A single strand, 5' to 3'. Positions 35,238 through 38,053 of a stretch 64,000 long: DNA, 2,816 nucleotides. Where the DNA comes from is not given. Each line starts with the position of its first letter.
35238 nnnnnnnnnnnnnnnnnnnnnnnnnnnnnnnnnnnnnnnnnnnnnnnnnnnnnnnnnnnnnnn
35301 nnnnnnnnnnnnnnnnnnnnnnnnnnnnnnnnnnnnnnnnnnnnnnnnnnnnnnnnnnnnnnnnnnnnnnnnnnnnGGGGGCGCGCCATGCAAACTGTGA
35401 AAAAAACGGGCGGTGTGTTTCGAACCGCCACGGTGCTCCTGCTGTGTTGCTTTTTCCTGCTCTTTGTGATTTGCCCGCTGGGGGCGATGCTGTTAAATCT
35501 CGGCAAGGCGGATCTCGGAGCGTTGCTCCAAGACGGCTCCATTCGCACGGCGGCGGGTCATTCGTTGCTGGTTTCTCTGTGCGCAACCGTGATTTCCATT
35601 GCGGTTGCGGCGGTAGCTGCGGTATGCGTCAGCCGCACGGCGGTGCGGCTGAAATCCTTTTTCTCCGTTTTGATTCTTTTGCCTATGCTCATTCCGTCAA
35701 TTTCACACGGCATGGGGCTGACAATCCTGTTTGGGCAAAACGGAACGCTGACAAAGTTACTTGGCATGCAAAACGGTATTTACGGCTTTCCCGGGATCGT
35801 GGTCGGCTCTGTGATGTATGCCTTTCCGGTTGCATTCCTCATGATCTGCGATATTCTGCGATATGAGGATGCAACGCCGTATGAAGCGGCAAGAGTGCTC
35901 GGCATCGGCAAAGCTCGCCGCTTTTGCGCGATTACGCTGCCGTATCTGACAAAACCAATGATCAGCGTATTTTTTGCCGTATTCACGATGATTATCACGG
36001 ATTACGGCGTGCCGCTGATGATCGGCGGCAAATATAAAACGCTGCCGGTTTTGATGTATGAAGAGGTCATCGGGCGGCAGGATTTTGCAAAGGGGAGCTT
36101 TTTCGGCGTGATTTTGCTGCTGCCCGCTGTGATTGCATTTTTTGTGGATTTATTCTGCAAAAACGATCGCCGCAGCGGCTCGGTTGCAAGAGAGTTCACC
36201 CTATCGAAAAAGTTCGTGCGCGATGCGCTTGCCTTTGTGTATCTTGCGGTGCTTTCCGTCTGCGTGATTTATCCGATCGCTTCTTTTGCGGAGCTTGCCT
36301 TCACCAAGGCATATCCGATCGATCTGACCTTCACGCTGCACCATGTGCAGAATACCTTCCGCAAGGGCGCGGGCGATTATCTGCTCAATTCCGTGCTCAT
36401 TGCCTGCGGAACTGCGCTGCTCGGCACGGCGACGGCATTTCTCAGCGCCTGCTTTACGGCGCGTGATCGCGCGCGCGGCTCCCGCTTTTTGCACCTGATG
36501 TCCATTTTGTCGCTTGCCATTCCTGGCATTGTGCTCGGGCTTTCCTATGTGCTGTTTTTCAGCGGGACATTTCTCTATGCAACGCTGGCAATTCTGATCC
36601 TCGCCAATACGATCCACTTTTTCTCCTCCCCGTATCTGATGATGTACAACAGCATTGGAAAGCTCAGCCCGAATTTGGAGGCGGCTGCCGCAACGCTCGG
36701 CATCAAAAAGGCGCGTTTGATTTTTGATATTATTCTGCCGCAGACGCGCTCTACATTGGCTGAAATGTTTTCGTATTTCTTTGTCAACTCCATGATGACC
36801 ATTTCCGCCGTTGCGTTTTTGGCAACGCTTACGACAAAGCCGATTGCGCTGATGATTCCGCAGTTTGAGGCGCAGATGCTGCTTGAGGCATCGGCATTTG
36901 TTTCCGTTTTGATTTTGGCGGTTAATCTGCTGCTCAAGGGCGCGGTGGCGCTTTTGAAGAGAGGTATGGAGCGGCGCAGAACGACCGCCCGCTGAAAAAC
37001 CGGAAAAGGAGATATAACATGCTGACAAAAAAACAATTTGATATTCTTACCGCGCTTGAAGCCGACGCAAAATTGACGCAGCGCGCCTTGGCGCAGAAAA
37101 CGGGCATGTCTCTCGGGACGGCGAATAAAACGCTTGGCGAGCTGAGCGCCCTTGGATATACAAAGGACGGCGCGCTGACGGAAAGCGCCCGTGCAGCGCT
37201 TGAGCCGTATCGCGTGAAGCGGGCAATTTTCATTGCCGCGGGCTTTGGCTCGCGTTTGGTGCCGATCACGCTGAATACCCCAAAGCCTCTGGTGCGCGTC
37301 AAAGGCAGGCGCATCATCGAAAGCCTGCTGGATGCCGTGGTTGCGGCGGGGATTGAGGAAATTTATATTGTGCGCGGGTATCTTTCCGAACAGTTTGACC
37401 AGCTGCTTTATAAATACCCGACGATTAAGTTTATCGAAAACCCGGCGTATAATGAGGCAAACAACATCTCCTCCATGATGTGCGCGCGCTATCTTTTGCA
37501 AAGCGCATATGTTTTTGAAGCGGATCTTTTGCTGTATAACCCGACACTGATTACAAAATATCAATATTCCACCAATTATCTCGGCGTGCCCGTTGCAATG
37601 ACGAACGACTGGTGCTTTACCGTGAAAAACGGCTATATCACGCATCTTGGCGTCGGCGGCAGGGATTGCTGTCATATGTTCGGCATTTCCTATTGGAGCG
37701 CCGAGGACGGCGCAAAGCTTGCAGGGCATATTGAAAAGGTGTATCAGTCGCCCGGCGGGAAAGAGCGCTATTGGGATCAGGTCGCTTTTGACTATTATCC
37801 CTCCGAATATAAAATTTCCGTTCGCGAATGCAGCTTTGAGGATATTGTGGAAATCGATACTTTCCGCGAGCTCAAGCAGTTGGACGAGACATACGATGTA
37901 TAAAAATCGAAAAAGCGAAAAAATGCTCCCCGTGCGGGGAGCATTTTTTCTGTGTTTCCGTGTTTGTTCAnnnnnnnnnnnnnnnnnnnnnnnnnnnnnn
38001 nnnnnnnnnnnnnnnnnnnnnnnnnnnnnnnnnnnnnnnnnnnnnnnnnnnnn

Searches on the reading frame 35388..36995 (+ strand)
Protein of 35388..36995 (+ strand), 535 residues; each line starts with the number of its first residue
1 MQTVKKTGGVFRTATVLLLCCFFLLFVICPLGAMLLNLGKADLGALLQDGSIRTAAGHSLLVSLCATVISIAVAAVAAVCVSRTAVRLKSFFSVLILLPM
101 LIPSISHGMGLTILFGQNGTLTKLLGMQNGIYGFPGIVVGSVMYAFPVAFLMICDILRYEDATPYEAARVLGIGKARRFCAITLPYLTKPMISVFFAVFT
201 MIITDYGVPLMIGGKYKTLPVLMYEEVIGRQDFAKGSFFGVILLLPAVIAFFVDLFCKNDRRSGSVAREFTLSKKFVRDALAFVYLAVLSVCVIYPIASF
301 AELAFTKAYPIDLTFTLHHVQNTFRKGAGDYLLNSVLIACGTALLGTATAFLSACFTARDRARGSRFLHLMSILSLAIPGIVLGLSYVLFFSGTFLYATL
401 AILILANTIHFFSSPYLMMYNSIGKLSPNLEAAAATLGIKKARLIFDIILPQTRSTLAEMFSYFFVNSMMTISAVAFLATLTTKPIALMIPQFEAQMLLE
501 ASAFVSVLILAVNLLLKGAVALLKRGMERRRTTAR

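Call 3: search_protein_families(library=pfam, proteins=[window:35388-36995:+], max_evalue=0.01)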
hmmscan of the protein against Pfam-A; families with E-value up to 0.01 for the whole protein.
window:35388-36995:+ (535 aa): 1 family
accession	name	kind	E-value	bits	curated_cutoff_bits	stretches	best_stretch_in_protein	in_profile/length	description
PF00528.27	BPD_transp_1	-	1.1e-19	71.3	26.4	2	72-253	3-171/184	Binding-protein-dependent transport system inner membrane component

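Call 4: search_protein_families(library=ncbifam, proteins=[window:35388-36995:+], max_evalue=0.01)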
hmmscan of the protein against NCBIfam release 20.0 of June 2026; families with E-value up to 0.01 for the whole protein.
window:35388-36995:+ (535 aa): 25 families
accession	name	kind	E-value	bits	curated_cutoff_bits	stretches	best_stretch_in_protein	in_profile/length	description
TIGR03262.1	PhnU2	equivalog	5.8e-113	378.4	593.25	1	13-532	4-541/546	putative 2-aminoethylphosphonate ABC transporter permease subunit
TIGR02141.1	modB_ABC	equivalog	6.1e-29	101.2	182.6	2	59-252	3-201/208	molybdate ABC transporter permease subunit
TIGR01581.1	Mo_ABC_porter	hypoth_equivalog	3.6e-22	79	210.3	2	34-251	1-223/225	ABC transporter permease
TIGR00969.1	3a0106s02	subfamily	2.5e-19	69.8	240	2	18-253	22-265/272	sulfate ABC transporter permease subunit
TIGR03255.1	PhnV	equivalog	2.2e-18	66.9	358.7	2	58-250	70-257/270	2-aminoethylphosphonate ABC transport system, membrane component PhnV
NF006954.0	PRK09433.1-5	equivalog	2.8e-18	65.9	821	1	18-514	10-512/530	thiamine/thiamine pyrophosphate ABC transporter permease ThiP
NF006952.0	PRK09433.1-3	equivalog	6.5e-18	64.8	679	1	16-480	18-487/534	thiamine/thiamine pyrophosphate ABC transporter permease ThiP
NF040839.1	tungstate_WtpB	equivalog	8.6e-18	64.9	340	1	13-248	3-238/251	tungstate ABC transporter permease WtpB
NF006939.0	PRK09421.1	equivalog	5.5e-16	58.7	262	1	55-225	11-188/230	molybdate ABC transporter permease subunit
NF007047.0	PRK09500.1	equivalog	9.6e-16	58.1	326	2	45-227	49-222/257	spermidine/putrescine ABC transporter permease PotC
NF008208.0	PRK10971.1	equivalog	1.4e-13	50.9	415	2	14-216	18-222/277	sulfate/thiosulfate ABC transporter permease CysT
TIGR02139.1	permease_CysT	equivalog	6.2e-13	48.9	246.1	1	21-251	14-252/265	sulfate ABC transporter permease subunit CysT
TIGR01253.1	thiP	equivalog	6.7e-12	45.2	395.1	1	20-483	13-484/519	thiamine/thiamine pyrophosphate ABC transporter permease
TIGR02140.1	permease_CysW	equivalog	4.7e-11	42.7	329.1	1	17-251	7-253/261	sulfate ABC transporter permease subunit CysW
NF006955.0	PRK09433.2-3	equivalog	4e-10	38.9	801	2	79-480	73-490/543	thiamine/thiamine pyrophosphate ABC transporter permease ThiP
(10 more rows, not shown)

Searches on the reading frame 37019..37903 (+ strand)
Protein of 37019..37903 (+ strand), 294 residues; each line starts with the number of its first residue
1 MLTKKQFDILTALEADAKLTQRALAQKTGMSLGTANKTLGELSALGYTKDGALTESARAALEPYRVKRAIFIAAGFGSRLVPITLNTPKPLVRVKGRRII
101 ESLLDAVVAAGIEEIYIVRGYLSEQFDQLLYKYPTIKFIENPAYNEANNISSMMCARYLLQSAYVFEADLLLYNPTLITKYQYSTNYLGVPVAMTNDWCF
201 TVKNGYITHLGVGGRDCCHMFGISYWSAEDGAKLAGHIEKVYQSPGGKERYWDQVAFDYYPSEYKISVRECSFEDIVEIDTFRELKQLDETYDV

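Call 3: search_protein_families(library=pfam, proteins=[window:37019-37903:+], max_evalue=0.01)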
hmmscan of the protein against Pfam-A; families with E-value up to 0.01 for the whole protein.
window:37019-37903:+ (294 aa): 8 families
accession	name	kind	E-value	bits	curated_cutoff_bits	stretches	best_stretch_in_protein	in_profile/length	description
PF00483.29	NTP_transferase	-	8.9e-10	39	21.2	1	69-137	2-72/245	Nucleotidyl transferase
PF13412.12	HTH_24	-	1.3e-09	37.9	21.9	1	3-47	2-46/48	Winged helix-turn-helix DNA-binding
PF12804.13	NTP_transf_3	-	2.8e-08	34.6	27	1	69-178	1-104/160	MobA-like NTP transferase domain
PF12802.13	MarR_2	-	1.1e-06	29.2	27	1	2-47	3-49/61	MarR family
PF09339.16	HTH_IclR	-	0.00023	21.3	22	1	7-47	6-47/52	IclR helix-turn-helix domain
PF08279.18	HTH_11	-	0.0011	19.3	25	1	6-47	2-44/55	HTH domain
PF13404.12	HTH_AsnC-type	-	0.0016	18.7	27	1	9-36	8-35/42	AsnC-type helix-turn-helix domain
PF01128.25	IspD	-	0.0068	16.6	27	0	69-139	3-71/221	2-C-methyl-D-erythritol 4-phosphate cytidylyltransferase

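Call 4: search_protein_families(library=ncbifam, proteins=[window:37019-37903:+], max_evalue=0.01)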
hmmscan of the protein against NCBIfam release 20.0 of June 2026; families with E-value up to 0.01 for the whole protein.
window:37019-37903:+ (294 aa): 31 families (the best 25 are shown)
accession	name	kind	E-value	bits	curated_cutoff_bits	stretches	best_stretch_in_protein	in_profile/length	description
NF045761.1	NAMPUrTaseMurU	equivalog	9.8e-14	51.8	250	1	68-130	2-64/226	N-acetylmuramate alpha-1-phosphate uridylyltransferase MurU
TIGR03992.1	Arch_glmU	subfamily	1.9e-13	50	292.1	1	68-177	2-114/393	bifunctional sugar-1-phosphate nucleotidylyltransferase/acetyltransferase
NF041313.1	UDPGP_AglF_Halo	equivalog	1.4e-11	44.3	400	1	68-125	2-59/234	UTP--glucose-1-phosphate uridylyltransferase AglF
TIGR01208.1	rmlA_long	equivalog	1.9e-09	36.9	320.25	1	69-128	2-62/353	glucose-1-phosphate thymidylyltransferase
NF045665.1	NTPtran_DVU1551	equivalog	4.4e-09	35.8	315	1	69-155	3-82/359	DVU_1551 family NTP transferase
TIGR01099.1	galU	equivalog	7e-09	35.6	326.8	1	66-120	1-55/261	UTP--glucose-1-phosphate uridylyltransferase GalU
NF041135.1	IPPtranDIPPsyn_Thcocales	equivalog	1e-08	34.6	580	1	68-176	2-107/419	bifunctional L-myo-inositol-1-phosphate cytidylyltransferase/CDP-L-myo-inositol myo-inositolphosphotransferase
NF045697.1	MurNAcPUrMurU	equivalog_domain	3.2e-08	33.3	370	1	71-132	2-63/229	N-acetylmuramate alpha-1-phosphate uridylyltransferase MurU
NF052502.1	man1P_GTase_Rv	exception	4.3e-08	32.4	440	1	69-128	3-62/352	mannose-1-phosphate guanylyltransferase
NF041173.1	Sug_nt_acttase_Thmprot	equivalog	2.1e-06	27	600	1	68-186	2-122/405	bifunctional sugar-1-phosphate nucleotidylyltransferase/acetyltransferase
TIGR02091.1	glgC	equivalog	2.3e-06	26.9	424.9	1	69-131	3-66/364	glucose-1-phosphate adenylyltransferase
NF001947.0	PRK00725.1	subfamily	5.4e-06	25.4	470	1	67-131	17-82/426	glucose-1-phosphate adenylyltransferase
NF002023.0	PRK00844.1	subfamily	5.5e-06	25.5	458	1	69-132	9-73/408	glucose-1-phosphate adenylyltransferase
NF007516.0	PRK10122.1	equivalog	8.3e-06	25.1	534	1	68-118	5-55/297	UTP--glucose-1-phosphate uridylyltransferase GalF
TIGR04176.1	MarR_EPS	equivalog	1.3e-05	25.2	88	1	4-57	4-57/105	MarR family EPS-associated transcriptional regulator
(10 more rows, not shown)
